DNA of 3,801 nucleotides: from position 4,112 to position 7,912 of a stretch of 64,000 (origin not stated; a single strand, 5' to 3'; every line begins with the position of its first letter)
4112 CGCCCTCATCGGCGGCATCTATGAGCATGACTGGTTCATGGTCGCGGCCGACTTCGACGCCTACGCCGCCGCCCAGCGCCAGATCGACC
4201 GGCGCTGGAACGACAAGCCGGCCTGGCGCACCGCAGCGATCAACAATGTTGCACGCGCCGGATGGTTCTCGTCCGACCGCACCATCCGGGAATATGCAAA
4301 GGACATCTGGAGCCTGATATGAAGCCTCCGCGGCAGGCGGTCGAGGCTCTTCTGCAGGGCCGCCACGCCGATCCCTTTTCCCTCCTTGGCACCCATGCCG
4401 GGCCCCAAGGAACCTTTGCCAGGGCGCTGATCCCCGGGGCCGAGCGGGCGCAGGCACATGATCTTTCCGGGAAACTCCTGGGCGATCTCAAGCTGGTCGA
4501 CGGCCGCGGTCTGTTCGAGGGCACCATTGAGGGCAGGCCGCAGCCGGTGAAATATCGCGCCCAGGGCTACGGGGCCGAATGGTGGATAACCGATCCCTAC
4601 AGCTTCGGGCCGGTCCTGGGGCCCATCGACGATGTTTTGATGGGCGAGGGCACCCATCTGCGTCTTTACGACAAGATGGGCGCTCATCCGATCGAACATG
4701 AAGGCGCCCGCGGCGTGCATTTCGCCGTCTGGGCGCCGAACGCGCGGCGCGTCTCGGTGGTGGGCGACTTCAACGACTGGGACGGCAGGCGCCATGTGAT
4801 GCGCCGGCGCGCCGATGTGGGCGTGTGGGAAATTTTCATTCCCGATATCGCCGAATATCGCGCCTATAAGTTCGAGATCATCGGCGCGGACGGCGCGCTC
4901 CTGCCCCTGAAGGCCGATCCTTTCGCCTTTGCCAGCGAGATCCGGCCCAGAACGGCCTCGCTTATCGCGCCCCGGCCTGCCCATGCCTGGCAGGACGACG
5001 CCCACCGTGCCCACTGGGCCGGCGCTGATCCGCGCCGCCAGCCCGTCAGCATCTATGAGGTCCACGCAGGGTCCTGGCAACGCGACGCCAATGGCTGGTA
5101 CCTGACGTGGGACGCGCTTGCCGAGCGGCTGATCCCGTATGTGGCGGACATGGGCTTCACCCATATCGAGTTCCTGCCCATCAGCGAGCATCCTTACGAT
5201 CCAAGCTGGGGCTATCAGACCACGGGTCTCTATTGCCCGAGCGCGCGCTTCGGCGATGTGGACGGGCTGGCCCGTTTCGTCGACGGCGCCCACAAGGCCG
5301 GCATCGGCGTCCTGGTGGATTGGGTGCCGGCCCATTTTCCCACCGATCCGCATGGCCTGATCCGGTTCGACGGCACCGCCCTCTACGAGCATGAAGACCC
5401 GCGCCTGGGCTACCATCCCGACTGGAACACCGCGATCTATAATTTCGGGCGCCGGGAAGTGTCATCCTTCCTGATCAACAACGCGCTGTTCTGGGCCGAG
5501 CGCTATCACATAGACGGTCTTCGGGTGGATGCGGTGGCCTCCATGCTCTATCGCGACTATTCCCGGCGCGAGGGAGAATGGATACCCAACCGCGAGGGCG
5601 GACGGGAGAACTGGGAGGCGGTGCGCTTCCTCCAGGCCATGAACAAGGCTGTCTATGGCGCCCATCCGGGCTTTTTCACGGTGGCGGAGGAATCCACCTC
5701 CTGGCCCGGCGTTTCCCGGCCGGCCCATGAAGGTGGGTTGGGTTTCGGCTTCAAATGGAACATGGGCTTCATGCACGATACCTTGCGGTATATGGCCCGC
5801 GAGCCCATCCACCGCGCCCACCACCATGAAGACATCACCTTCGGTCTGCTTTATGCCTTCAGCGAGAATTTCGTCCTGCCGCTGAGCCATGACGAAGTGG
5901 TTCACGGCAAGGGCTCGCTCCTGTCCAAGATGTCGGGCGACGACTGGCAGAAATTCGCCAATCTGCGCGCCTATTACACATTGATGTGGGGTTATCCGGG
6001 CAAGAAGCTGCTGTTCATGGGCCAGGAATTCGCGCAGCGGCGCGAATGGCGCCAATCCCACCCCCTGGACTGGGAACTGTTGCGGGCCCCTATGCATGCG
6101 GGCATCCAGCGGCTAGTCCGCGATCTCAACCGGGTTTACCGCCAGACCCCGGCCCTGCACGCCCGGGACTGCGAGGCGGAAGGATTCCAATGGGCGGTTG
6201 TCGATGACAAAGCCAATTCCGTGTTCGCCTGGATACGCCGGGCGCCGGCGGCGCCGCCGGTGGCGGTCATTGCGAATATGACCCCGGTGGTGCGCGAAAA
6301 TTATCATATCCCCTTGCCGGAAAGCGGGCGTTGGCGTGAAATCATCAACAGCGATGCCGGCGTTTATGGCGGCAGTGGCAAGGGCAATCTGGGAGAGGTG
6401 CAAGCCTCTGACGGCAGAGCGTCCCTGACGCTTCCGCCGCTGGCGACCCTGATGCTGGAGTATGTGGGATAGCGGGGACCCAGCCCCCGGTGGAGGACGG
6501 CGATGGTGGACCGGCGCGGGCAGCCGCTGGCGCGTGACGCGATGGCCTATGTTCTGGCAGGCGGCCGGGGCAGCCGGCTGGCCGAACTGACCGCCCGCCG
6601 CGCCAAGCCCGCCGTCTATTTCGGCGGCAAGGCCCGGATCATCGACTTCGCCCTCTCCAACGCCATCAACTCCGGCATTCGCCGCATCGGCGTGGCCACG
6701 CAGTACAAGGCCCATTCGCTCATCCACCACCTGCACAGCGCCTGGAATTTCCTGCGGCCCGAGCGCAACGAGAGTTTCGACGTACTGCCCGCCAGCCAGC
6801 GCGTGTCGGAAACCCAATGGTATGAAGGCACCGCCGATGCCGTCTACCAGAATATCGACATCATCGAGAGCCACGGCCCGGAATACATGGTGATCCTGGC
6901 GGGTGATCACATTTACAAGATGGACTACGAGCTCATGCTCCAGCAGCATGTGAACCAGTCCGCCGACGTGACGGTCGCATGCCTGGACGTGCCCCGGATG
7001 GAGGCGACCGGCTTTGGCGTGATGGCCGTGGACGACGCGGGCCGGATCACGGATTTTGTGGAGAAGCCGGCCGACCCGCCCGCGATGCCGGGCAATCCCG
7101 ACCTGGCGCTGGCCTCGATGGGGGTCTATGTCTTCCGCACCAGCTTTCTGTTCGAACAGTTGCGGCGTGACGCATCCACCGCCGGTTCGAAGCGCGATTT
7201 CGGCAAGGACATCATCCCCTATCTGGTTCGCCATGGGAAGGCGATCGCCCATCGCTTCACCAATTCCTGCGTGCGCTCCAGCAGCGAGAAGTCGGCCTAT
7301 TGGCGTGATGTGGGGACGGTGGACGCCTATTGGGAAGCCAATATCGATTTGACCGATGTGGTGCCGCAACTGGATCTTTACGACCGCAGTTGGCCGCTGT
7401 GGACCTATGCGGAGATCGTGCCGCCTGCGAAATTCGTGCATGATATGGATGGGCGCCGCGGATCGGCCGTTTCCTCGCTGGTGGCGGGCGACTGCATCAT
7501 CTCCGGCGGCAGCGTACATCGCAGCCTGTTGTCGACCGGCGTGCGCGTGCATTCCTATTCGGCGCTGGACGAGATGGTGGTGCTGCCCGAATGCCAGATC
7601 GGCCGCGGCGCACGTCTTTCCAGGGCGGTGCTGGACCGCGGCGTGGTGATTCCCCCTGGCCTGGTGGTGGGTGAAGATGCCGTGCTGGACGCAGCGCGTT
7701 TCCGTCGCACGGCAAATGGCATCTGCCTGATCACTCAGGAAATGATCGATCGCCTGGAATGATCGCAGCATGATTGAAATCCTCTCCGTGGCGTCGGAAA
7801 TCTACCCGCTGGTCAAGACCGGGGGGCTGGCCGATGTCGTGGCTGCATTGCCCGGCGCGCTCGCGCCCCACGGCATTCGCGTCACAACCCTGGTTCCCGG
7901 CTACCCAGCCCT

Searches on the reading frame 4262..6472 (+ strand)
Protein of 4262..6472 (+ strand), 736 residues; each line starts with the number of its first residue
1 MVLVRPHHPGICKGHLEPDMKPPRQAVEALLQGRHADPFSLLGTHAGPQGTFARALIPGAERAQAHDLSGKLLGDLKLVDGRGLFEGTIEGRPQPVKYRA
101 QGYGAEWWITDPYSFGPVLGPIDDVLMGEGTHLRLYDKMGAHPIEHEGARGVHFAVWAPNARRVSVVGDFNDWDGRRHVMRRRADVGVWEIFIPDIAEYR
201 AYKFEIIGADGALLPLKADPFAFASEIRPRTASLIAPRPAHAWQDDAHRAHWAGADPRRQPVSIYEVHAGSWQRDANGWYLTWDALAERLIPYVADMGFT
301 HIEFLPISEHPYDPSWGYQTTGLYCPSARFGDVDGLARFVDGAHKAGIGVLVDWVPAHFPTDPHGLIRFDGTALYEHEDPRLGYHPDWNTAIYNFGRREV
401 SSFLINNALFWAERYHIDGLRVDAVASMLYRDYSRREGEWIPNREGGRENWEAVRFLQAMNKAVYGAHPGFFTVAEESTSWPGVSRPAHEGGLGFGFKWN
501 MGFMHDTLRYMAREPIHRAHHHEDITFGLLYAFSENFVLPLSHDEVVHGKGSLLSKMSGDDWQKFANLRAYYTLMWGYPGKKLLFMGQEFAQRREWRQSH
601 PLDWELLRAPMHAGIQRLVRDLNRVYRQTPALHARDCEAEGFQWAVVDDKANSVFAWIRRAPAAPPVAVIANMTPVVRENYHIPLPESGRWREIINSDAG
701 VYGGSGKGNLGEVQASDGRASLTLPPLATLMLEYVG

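Call 80: search_protein_families(library=pfam, proteins=[window:4262-6472:+], max_evalue=0.001)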
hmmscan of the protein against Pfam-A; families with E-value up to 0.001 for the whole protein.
window:4262-6472:+ (736 aa): 4 families
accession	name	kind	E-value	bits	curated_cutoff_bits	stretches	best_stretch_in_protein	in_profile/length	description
PF02922.24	CBM_48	-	4e-26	91.6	22.4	1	138-222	1-83/83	Carbohydrate-binding module 48 (Isoamylase N-terminal domain)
PF22019.2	GlgB_N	-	1.7e-21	76.6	27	2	25-113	3-94/94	alpha-1,4-glucan branching enzyme GlgB, N-terminal domain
PF02806.24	Alpha-amylase_C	-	2.2e-21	76.4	21.2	1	644-734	1-94/95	Alpha amylase, C-terminal all-beta domain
PF00128.31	Alpha-amylase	-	2e-14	54.1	22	2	288-360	23-93/446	Alpha amylase, catalytic domain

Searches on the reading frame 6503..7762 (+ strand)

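Call 7: search_protein_families(library=pfam, proteins=[window:6503-7762:+])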
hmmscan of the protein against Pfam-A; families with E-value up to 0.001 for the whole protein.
window:6503-7762:+ (419 aa): 3 families
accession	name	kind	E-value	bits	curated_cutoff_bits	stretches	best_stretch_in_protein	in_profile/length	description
PF00483.29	NTP_transferase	-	1.4e-61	208.6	21.2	1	16-284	3-243/245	Nucleotidyl transferase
PF24894.1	Hexapep_GlmU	-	5.1e-39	133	23.3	1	307-410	1-104/104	GlmU-like, C-terminal hexapeptide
PF12804.13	NTP_transf_3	-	3.3e-06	27.8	27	1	15-169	1-131/160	MobA-like NTP transferase domain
